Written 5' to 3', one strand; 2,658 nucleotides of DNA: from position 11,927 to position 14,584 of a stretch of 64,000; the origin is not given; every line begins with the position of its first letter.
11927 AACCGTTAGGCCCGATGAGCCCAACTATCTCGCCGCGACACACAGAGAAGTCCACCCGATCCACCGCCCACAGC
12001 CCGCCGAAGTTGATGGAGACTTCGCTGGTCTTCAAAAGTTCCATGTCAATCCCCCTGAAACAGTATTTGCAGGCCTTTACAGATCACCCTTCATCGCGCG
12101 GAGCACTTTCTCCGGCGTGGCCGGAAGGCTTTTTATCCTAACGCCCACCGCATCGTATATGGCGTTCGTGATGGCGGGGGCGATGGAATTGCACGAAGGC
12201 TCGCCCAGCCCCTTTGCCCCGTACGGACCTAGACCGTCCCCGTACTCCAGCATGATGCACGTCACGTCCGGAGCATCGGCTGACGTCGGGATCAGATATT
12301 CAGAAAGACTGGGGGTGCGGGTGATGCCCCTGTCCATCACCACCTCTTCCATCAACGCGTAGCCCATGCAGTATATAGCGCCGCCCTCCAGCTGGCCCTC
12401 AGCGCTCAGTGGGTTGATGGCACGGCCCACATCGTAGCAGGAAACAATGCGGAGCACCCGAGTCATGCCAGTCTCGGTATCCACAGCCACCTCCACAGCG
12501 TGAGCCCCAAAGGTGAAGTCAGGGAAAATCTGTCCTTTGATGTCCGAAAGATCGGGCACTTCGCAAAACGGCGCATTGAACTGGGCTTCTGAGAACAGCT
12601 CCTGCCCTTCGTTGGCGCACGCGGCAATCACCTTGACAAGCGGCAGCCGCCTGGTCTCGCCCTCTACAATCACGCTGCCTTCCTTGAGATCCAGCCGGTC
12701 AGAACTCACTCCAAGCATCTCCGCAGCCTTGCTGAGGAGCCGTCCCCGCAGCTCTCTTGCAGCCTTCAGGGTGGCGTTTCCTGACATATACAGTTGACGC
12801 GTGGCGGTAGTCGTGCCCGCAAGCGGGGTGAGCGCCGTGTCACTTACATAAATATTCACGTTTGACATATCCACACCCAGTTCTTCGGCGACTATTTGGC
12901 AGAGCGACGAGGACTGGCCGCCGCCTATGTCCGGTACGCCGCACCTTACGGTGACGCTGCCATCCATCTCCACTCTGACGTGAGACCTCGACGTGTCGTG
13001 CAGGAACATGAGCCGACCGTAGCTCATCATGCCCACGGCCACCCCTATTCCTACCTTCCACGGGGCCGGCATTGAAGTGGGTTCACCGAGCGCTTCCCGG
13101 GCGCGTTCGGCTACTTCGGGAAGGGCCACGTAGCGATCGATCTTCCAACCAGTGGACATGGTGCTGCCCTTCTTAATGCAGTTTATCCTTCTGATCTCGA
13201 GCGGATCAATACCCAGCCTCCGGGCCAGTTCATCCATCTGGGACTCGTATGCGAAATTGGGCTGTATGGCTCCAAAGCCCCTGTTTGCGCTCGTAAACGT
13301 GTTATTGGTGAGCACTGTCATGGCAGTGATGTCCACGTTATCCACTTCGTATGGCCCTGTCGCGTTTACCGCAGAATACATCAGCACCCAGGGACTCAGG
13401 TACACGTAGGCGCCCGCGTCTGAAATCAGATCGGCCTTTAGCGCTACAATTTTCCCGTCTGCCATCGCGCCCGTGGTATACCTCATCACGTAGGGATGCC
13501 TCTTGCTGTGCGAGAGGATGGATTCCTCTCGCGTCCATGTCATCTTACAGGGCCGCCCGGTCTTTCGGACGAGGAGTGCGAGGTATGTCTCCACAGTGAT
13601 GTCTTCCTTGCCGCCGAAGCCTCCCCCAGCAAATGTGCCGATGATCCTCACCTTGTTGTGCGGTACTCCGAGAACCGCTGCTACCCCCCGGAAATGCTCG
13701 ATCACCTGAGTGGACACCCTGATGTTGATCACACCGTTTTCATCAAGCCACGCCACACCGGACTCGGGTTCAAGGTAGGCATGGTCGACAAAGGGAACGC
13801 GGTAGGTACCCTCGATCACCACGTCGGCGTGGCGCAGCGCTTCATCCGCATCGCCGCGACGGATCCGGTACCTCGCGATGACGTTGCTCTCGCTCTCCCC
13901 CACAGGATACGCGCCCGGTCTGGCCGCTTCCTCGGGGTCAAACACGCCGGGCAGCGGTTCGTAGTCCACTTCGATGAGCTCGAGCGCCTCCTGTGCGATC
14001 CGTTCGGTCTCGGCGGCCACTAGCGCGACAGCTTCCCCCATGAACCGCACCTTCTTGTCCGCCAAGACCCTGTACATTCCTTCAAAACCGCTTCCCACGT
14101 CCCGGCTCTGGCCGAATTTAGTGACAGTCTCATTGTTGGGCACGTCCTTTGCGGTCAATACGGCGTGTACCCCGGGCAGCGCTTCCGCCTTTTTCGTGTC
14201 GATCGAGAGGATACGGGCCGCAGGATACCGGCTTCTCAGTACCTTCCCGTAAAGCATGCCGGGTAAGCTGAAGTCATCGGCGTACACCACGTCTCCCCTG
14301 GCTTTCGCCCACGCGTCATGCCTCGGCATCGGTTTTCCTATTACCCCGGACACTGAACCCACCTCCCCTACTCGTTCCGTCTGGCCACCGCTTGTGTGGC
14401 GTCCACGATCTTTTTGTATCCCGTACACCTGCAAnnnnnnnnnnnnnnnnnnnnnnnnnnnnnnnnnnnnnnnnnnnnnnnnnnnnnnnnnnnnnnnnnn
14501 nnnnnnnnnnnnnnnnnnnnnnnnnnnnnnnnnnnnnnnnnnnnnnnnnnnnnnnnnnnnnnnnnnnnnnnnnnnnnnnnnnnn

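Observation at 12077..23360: A Liv-type ABC transporter operon is split by two complete molybdenum-hydroxylase gene sets in L-M-S / M-S-L order and carries a sigma-54 promoter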

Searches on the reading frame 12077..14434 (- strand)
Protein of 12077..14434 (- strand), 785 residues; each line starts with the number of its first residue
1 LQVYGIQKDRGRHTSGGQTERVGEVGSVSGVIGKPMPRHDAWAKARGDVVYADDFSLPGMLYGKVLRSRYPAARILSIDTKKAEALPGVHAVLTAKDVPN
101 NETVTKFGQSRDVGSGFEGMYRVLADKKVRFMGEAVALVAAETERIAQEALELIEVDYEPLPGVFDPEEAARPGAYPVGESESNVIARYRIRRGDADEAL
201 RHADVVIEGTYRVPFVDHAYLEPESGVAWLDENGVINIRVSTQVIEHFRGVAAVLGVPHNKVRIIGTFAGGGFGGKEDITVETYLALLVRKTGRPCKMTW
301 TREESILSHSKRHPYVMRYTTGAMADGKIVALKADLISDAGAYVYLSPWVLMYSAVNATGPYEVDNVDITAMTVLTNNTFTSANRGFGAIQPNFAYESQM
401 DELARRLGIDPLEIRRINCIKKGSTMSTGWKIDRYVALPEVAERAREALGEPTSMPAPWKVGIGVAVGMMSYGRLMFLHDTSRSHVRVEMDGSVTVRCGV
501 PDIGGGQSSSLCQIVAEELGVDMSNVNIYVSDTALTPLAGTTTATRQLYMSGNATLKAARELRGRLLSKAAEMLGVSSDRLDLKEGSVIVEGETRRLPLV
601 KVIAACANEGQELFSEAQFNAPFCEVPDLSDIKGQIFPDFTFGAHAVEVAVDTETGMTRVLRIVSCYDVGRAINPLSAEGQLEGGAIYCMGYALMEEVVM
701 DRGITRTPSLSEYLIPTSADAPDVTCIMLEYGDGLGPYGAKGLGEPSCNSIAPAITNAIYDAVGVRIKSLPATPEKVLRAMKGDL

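Call 3: search_protein_families(library=pfam, proteins=[window:12077-14434:-])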
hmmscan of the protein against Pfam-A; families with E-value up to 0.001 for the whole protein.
window:12077-14434:- (785 aa): 3 families
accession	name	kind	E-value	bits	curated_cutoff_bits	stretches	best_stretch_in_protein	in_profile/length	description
PF02738.23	MoCoBD_1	-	6.9e-78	261.5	27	1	182-419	6-244/244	Molybdopterin cofactor-binding domain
PF20256.3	MoCoBD_2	-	3.2e-71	240.5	27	1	447-722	13-283/283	Molybdopterin cofactor-binding domain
PF01315.27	Ald_Xan_dh_C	-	6.7e-32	110.5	31.3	1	47-162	2-110/110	Aldehyde oxidase and xanthine dehydrogenase, a/b hammerhead domain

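Call 9: search_protein_families(library=ncbifam, proteins=[window:12077-14434:-], max_evalue=1e-10)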
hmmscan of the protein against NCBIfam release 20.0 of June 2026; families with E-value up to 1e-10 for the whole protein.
window:12077-14434:- (785 aa): 13 families
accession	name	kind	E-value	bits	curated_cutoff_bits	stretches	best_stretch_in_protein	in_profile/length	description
TIGR03196.1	pucD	equivalog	7.5e-168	560.3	783.65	1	31-777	2-754/763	xanthine dehydrogenase subunit D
NF043082.1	XdhA_XDHase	equivalog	6.4e-156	520.6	780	1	32-782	1-753/758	xanthine dehydrogenase subunit XdhA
TIGR03194.1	4hydrxCoA_A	equivalog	2.1e-154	515.8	994.55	1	37-780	2-745/746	4-hydroxybenzoyl-CoA reductase subunit alpha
TIGR03311.1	Se_dep_XDH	equivalog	1.7e-153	512.7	830.45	2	27-572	157-684/848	selenium-dependent xanthine dehydrogenase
NF007426.0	PRK09970.1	equivalog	5.4e-152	507.5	916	1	31-782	5-756/761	xanthine dehydrogenase molybdenum-binding subunit XdhA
NF045668.1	pterin_aldehy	equivalog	4.9e-127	425.3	1100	2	31-562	174-714/905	molybdopterin-dependent aldehyde oxidoreductase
NF041018.1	glyceraldDH_alpha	equivalog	1.2e-119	400.8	790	1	32-778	3-741/741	glyceraldehyde dehydrogenase subunit alpha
TIGR03313.1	Se_sel_red_Mo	hypoth_equivalog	1.2e-101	340.9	1101.9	2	176-781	343-949/951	molybdopterin-dependent oxidoreductase Mo/Fe-S-binding subunit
TIGR02965.1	xanthine_xdhB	equivalog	1.9e-101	340.5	849.5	1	38-782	7-755/758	xanthine dehydrogenase molybdopterin binding subunit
NF041671.1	peri_hyde_PaoC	equivalog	3e-96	323.5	1180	1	30-781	16-731/735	aldehyde oxidoreductase molybdenum-binding subunit PaoC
NF040766.1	CODH_aero_grp5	exception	1.8e-89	301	950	2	31-422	4-398/785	aerobic carbon-monoxide dehydrogenase large subunit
TIGR02416.1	CO_dehy_Mo_lg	equivalog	3.8e-85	286.6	991.15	2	46-432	7-410/770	aerobic carbon-monoxide dehydrogenase large subunit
TIGR02969.1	mam_aldehyde_ox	subfamily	1e-57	195.5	1912.3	1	24-562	568-1098/1330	aldehyde oxidase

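Call 18: search_solved_structures(query=window:12077-14353:-, max_evalue=1e-20)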
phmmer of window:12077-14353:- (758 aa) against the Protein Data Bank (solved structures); distinct sequences matched with E-value up to 1e-20: 42.
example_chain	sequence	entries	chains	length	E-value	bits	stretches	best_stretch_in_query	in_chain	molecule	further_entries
1rm6_A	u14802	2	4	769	2.5e-107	363.1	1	3-752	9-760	4-hydroxybenzoyl-CoA reductase alpha subunit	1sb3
3hrd_A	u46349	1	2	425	2e-89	303.9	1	4-422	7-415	Nicotinate dehydrogenase large molybdopterin subunit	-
1dgj_A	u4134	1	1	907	2.2e-84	287.2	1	5-532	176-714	ALDEHYDE OXIDOREDUCTASE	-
7dqx_A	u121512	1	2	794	2.9e-82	280.2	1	5-754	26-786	6-hydroxypseudooxynicotine dehydrogenase complex subunit gamma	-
1sij_A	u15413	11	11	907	1.3e-79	271.4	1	5-534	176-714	Aldehyde oxidoreductase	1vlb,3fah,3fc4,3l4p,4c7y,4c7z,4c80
8uem_A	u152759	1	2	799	1.5e-76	261.3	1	18-756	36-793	Carbon monoxide dehydrogenase (Large chain), CoxL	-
1t3q_B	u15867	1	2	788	6.1e-74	252.7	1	18-754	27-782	quinoline 2-oxidoreductase large subunit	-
1jro_B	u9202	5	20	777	6.3e-70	239.4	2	5-392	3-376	xanthine dehydrogenase, chain B | XANTHINE DEHYDROGENASE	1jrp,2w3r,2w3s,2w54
2w55_B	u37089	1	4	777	1.5e-69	238.2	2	5-392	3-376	XANTHINE DEHYDROGENASE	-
1n5w_B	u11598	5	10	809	2e-64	221.2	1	19-736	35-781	Carbon monoxide dehydrogenase large chain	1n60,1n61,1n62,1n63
1zxi_B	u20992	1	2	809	2.7e-64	220.8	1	19-736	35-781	Carbon monoxide dehydrogenase large chain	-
5y6q_C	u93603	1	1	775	1.3e-63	218.5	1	6-751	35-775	Aldehyde oxidase large subunit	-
1wyg_A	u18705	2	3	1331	3.1e-61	210.6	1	4-539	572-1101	Xanthine dehydrogenase/oxidase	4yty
4yrw_A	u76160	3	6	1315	4e-61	210.3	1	4-539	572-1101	Xanthine dehydrogenase/oxidase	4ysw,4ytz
2e3t_A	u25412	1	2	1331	4.2e-61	210.2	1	4-539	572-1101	Xanthine dehydrogenase/oxidase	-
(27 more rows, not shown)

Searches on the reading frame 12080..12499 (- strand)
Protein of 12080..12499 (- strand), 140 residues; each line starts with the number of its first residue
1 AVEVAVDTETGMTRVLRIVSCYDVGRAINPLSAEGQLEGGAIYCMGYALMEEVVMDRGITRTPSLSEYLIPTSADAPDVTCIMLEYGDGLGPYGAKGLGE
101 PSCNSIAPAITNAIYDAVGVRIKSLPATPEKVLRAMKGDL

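Call 60: search_solved_structures(query=window:12080-12499:-, max_evalue=0.001, show_alignments=5)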
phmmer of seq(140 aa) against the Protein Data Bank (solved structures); distinct sequences matched with E-value up to 0.001: 40.
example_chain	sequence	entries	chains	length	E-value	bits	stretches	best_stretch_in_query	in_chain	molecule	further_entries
3hrd_B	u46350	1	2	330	5.1e-33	117.1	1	2-138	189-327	Nicotinate dehydrogenase medium molybdopterin subunit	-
1rm6_A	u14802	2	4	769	1.1e-25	93.4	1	2-134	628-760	4-hydroxybenzoyl-CoA reductase alpha subunit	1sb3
7dqx_A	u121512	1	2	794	1.1e-21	80.4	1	2-136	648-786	6-hydroxypseudooxynicotine dehydrogenase complex subunit gamma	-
1t3q_B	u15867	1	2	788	1.1e-21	80.3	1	4-136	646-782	quinoline 2-oxidoreductase large subunit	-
5y6q_C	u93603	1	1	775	2.8e-20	75.8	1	2-133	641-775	Aldehyde oxidase large subunit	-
8uem_A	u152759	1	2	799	2.4e-19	72.8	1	4-138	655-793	Carbon monoxide dehydrogenase (Large chain), CoxL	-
5g5g_C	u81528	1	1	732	4.3e-19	72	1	2-134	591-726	PUTATIVE XANTHINE DEHYDROGENASE YAGS FAD-BINDING SUBUNIT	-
5g5h_C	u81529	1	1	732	4.3e-19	72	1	2-134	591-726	Aldehyde oxidoreductase molybdenum-binding subunit PaoC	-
1dgj_A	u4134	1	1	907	3.2e-17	65.9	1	2-136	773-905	ALDEHYDE OXIDOREDUCTASE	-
1sij_A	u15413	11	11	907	1e-15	61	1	2-137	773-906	Aldehyde oxidoreductase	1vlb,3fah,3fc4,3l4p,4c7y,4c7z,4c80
4zoh_A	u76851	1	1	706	1.2e-14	57.5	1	9-131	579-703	Putative oxidoreductase molybdopterin-binding subunit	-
8gy3_C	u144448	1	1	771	2.3e-14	56.7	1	2-136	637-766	Large subunit of aldehyde dehydrogenase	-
1ffu_B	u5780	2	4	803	4.5e-10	42.8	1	4-137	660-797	CUTL, MOLYBDOPROTEIN OF CARBON MONOXIDE DEHYDROGENASE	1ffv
1n5w_B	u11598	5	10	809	8.1e-10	41.9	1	6-118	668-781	Carbon monoxide dehydrogenase large chain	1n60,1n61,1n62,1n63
1zxi_B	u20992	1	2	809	1.1e-09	41.5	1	6-118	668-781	Carbon monoxide dehydrogenase large chain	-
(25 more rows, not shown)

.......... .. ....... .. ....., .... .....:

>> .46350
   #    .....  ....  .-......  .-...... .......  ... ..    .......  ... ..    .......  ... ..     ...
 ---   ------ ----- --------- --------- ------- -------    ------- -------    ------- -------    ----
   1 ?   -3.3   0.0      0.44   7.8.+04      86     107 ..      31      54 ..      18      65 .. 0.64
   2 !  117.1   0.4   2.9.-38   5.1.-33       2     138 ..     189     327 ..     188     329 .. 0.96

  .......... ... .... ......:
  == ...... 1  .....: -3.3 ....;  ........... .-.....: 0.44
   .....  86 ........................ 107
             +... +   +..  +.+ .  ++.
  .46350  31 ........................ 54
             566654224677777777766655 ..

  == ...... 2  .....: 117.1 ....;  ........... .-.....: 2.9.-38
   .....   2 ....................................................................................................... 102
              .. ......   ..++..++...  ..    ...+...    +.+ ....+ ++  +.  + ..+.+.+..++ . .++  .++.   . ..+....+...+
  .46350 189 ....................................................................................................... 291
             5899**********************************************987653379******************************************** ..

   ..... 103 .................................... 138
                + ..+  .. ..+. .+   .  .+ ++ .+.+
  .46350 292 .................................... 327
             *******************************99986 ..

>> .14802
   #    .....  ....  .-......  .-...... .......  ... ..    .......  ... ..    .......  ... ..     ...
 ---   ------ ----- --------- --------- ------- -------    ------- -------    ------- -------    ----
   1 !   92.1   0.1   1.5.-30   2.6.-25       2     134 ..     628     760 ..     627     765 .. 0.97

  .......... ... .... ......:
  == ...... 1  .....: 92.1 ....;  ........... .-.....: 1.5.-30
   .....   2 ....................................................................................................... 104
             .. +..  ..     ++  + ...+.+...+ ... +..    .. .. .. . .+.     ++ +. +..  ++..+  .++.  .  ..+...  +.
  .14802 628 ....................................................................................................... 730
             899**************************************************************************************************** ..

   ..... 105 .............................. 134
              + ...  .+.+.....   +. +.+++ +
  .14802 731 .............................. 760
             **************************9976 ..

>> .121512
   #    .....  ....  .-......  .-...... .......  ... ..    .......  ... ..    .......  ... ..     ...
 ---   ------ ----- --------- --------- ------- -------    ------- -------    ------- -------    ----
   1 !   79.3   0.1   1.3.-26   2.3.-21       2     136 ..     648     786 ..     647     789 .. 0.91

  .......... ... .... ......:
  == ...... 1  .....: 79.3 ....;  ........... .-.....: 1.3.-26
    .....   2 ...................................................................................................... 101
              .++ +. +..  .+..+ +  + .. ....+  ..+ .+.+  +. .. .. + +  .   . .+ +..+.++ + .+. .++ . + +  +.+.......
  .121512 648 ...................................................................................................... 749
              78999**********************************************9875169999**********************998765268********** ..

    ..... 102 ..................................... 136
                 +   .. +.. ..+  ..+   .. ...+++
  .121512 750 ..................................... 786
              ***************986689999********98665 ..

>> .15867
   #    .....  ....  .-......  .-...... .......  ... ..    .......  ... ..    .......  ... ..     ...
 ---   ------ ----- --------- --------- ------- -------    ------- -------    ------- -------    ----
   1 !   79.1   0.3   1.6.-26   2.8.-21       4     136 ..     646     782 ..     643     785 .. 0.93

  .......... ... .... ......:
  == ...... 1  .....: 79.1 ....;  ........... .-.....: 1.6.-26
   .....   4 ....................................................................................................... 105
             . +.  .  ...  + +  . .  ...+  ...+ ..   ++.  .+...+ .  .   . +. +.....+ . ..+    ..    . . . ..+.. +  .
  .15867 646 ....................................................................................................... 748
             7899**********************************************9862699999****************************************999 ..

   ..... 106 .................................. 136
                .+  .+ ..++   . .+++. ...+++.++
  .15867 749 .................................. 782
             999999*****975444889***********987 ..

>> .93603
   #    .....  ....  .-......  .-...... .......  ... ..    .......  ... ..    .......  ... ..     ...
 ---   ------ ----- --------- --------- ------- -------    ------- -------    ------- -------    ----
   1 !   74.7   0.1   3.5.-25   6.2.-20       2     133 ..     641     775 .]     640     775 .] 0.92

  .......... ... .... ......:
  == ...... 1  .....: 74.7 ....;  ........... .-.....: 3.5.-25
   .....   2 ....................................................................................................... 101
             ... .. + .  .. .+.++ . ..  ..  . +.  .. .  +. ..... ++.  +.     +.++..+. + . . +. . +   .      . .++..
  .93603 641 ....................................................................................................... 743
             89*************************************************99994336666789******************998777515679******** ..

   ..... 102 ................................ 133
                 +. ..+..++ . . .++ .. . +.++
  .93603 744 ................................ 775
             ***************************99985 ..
